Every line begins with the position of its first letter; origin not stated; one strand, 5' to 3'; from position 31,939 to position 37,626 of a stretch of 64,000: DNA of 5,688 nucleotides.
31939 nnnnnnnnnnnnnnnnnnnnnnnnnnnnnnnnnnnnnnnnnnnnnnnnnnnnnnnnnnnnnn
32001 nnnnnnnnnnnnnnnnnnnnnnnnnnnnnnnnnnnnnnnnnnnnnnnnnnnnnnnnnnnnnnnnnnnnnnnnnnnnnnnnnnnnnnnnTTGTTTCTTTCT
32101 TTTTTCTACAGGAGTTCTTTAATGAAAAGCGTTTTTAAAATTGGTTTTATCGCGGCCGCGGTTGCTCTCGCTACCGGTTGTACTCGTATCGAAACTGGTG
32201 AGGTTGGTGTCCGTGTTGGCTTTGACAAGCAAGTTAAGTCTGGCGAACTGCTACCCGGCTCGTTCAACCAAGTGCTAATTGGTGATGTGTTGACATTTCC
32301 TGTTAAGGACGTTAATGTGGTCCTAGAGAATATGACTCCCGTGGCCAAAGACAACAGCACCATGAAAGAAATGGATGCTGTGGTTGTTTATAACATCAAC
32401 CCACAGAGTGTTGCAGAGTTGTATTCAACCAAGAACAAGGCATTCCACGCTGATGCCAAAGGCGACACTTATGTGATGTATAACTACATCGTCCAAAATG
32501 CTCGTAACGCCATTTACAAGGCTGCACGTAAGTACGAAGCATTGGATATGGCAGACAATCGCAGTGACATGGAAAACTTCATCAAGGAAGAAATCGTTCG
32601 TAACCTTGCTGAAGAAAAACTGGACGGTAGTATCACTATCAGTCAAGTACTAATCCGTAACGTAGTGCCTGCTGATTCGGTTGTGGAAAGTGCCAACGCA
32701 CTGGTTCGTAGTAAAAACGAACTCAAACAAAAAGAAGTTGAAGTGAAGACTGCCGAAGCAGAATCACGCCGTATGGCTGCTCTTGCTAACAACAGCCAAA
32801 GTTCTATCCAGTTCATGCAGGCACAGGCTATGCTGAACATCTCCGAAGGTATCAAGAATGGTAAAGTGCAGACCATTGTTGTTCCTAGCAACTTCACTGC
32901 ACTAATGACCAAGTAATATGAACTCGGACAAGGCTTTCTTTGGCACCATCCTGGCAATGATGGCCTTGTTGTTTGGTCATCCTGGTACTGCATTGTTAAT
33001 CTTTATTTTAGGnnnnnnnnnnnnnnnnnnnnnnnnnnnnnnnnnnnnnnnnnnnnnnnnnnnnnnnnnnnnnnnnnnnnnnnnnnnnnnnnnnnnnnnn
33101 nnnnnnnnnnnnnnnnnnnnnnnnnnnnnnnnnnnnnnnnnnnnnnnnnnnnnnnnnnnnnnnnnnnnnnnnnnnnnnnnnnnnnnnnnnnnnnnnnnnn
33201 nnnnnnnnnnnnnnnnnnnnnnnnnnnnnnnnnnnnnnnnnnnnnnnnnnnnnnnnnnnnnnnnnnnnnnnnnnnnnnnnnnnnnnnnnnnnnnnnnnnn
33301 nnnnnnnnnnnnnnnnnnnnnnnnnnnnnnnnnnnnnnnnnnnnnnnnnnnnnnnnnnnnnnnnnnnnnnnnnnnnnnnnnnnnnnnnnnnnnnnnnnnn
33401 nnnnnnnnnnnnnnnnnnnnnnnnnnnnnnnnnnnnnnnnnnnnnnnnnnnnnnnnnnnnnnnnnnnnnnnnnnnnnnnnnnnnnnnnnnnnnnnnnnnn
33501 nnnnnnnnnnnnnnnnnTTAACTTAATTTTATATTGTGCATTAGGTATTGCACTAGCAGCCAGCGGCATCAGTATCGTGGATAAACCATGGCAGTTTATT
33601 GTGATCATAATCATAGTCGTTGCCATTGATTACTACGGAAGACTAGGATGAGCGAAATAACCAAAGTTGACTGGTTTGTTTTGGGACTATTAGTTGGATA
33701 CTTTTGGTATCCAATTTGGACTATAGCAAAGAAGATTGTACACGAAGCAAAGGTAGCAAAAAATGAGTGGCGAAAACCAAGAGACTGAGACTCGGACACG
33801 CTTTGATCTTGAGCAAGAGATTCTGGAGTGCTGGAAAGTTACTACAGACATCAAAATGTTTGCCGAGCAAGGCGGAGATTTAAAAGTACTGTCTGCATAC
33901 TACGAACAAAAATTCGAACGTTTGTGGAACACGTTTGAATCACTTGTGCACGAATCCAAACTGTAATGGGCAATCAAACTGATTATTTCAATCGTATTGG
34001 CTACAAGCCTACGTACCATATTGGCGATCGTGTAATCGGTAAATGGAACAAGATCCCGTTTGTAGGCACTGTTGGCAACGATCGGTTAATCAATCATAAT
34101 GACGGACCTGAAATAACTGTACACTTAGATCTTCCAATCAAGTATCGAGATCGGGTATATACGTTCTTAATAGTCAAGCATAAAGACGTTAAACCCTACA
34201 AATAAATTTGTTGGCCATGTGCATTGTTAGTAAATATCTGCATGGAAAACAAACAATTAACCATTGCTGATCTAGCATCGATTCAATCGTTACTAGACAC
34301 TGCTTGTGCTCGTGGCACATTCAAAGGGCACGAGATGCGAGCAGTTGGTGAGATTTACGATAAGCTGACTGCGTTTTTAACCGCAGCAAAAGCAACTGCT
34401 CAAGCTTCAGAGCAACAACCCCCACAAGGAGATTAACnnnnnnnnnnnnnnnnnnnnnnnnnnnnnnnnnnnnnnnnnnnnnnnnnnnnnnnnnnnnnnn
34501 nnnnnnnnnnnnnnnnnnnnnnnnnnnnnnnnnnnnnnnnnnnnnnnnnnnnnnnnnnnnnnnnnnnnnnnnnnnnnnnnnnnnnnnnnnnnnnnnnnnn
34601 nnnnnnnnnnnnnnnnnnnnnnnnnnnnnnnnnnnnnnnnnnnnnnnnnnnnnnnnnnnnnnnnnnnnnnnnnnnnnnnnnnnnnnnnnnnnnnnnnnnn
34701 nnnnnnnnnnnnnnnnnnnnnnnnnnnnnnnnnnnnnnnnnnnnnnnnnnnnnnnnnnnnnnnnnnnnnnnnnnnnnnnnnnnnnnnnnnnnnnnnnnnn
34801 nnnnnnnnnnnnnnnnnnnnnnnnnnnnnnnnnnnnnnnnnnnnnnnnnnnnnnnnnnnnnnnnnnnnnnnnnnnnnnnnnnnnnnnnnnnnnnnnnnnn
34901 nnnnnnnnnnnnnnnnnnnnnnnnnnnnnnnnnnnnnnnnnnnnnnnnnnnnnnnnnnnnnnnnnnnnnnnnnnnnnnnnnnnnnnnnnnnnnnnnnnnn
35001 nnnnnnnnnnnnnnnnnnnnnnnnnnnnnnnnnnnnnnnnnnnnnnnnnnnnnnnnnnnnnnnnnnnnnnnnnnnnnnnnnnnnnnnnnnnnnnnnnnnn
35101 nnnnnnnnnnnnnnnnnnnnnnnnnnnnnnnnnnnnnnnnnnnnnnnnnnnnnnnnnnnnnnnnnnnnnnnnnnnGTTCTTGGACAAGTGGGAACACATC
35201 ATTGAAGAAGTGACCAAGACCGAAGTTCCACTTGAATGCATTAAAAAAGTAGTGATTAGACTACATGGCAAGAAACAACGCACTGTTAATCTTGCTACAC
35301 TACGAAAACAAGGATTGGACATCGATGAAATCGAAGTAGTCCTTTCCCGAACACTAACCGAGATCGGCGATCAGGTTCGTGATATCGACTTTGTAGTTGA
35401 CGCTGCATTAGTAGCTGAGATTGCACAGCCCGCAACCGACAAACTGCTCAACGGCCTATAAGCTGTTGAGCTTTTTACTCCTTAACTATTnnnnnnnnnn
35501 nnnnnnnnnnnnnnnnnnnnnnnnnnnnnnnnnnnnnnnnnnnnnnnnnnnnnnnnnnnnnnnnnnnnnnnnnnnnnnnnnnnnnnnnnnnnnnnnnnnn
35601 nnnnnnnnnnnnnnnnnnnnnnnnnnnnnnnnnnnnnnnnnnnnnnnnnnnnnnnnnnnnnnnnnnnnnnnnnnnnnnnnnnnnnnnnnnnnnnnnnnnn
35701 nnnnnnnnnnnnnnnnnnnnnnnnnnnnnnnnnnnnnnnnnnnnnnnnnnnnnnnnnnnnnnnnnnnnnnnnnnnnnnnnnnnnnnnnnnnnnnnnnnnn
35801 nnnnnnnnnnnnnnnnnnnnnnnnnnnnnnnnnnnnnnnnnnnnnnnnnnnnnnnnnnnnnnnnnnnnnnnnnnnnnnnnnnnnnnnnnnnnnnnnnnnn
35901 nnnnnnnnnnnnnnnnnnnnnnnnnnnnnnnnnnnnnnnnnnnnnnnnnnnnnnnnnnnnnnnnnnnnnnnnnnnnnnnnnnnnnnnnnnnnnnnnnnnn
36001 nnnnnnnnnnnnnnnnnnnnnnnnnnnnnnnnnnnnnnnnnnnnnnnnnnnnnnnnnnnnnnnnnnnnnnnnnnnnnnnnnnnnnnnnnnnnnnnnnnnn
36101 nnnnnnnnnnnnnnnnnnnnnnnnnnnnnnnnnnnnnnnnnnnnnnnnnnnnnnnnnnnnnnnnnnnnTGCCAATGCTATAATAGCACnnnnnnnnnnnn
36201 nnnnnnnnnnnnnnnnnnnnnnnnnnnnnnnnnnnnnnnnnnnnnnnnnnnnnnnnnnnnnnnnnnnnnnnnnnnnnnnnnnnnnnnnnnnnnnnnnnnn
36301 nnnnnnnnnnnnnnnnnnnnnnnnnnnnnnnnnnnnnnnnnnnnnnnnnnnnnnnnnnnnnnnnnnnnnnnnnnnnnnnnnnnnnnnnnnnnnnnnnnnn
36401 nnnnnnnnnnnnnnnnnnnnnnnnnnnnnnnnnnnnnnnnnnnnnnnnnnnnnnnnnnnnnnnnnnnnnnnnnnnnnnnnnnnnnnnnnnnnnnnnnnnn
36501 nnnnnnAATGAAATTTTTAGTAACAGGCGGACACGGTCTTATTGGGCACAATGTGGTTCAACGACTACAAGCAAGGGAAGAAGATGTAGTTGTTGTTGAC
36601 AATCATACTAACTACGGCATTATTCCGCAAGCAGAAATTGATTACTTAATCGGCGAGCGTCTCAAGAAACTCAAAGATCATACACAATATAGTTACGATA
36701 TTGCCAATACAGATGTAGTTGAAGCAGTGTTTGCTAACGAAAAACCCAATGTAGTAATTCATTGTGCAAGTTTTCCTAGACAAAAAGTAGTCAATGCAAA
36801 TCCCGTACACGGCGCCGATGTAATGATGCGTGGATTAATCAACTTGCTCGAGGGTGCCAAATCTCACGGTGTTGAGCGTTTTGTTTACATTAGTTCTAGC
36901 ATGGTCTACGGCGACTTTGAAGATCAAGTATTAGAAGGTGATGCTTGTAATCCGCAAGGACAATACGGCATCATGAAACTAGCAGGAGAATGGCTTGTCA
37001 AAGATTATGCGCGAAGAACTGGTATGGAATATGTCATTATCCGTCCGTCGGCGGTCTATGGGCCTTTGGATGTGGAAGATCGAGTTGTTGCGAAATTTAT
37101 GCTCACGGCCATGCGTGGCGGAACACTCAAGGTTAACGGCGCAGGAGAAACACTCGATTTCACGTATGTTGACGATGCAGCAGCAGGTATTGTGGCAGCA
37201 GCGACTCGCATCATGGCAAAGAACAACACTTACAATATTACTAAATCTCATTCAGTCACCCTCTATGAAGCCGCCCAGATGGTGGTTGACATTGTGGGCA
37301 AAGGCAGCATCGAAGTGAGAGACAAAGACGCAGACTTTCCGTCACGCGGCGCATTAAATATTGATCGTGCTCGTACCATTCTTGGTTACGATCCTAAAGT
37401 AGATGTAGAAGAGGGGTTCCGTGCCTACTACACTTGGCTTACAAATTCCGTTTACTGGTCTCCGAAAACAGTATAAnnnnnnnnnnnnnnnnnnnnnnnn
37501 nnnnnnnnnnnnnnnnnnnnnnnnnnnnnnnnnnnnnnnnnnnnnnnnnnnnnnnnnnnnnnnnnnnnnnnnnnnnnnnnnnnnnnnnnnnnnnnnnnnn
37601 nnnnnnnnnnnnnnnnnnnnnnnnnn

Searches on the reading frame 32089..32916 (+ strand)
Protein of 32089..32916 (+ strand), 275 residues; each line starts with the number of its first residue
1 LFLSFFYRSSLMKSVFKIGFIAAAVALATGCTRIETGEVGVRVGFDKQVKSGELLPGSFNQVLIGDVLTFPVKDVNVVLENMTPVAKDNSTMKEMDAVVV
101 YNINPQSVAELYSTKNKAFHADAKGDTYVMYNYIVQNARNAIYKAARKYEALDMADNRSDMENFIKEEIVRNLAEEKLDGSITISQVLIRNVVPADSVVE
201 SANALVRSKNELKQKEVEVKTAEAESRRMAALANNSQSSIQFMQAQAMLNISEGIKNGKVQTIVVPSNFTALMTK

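Call 13: search_protein_families(library=pfam, proteins=[window:32089-32916:+], max_evalue=0.01)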
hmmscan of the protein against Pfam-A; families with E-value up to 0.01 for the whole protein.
window:32089-32916:+ (275 aa): 1 family
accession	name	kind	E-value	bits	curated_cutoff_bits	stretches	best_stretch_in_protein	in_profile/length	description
PF01145.31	Band_7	-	5.6e-18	66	23.6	1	33-225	2-175/176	SPFH domain / Band 7 family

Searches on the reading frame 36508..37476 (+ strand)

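Call 13: search_protein_families(library=pfam, proteins=[window:36508-37476:+], max_evalue=0.01)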
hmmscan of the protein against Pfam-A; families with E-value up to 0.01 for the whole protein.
window:36508-37476:+ (322 aa): 8 families
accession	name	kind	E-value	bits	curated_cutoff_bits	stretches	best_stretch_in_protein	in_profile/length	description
PF01370.27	Epimerase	-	4.5e-46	157.7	20.9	1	4-244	2-239/240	NAD dependent epimerase/dehydratase family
PF16363.11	GDP_Man_Dehyd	-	9.9e-35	121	27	1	4-305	1-330/332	GDP-mannose 4,6 dehydratase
PF04321.23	RmlD_sub_bind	-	1.2e-27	97.2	27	1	1-271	1-239/287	RmlD substrate binding domain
PF01073.25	3Beta_HSD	-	5.4e-19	68.7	22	1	4-241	1-245/280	3-beta hydroxysteroid dehydrogenase/isomerase family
PF02719.21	Polysacc_synt_2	-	1.5e-15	57.6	20.2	1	4-265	2-249/293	Polysaccharide biosynthesis protein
PF13460.12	NAD_binding_10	-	3.7e-10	40.4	27.2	1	7-183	1-146/184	NAD(P)H-binding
PF07993.18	NAD_binding_4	-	2.2e-08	34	20.1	1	78-188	87-217/258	Male sterility protein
PF08659.16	KR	-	0.0029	18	22.6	1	3-131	3-137/180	KR domain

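Call 73: search_protein_families(library=ncbifam, proteins=[window:36508-37476:+], max_evalue=0.001)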
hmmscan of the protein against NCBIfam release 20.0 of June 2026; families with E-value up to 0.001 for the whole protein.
window:36508-37476:+ (322 aa): 30 families (the best 25 are shown)
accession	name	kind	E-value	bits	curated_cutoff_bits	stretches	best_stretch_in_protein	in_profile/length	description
TIGR01181.1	dTDP_gluc_dehyt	equivalog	4.8e-37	127.8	365.1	1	2-317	1-317/321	dTDP-glucose 4,6-dehydratase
TIGR01179.1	galE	equivalog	8.6e-28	97.1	262.3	1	3-185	2-178/332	UDP-glucose 4-epimerase GalE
NF047922.1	GDPFucSynFcl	equivalog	2.4e-26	92.9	500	1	54-313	28-303/308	GDP-L-fucose synthase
TIGR02197.1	heptose_epim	equivalog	3.6e-25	88.8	274.6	1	4-313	2-315/316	ADP-glyceromanno-heptose 6-epimerase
TIGR01214.1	rmlD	equivalog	1.4e-22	80.2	224.05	1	2-270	1-233/285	dTDP-4-dehydrorhamnose reductase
TIGR04180.1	EDH_00030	hypoth_equivalog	1.4e-20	73.6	475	1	4-271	2-263/297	NAD-dependent 4,6-dehydratase LegB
NF007582.0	PRK10217.1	equivalog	5.9e-20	71.6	698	1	2-249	3-256/355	dTDP-glucose 4,6-dehydratase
NF007490.0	PRK10084.1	subfamily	7.7e-19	67.9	649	1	1-317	1-340/361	dTDP-glucose 4,6-dehydratase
NF043036.1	ErythonDh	equivalog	2e-17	63.4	325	1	1-175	1-171/321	D-erythronate dehydrogenase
NF011728.1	PRK15181.1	equivalog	3.1e-16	59.3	760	1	2-312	17-338/348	Vi polysaccharide biosynthesis UDP-N-acetylglucosaminuronic acid C-4 epimerase TviC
NF007956.0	PRK10675.1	subfamily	1.2e-14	54.2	394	1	1-169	1-165/338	UDP-glucose 4-epimerase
NF042422.1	oxyalk_red_OleD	equivalog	6.9e-14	51.9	580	1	1-237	1-220/329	2-alkyl-3-oxoalkanoate reductase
NF042423.1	oxyalk_red_Shew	equivalog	6e-13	48.6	580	1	2-241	10-230/331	2-alkyl-3-oxoalkanoate reductase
TIGR03466.1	HpnA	hypoth_equivalog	6.7e-13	48.2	367.65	1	1-279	1-262/327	hopanoid-associated sugar epimerase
TIGR02622.1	CDP_4_6_dhtase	equivalog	9.8e-12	44.7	278.45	1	36-313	34-332/352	CDP-glucose 4,6-dehydratase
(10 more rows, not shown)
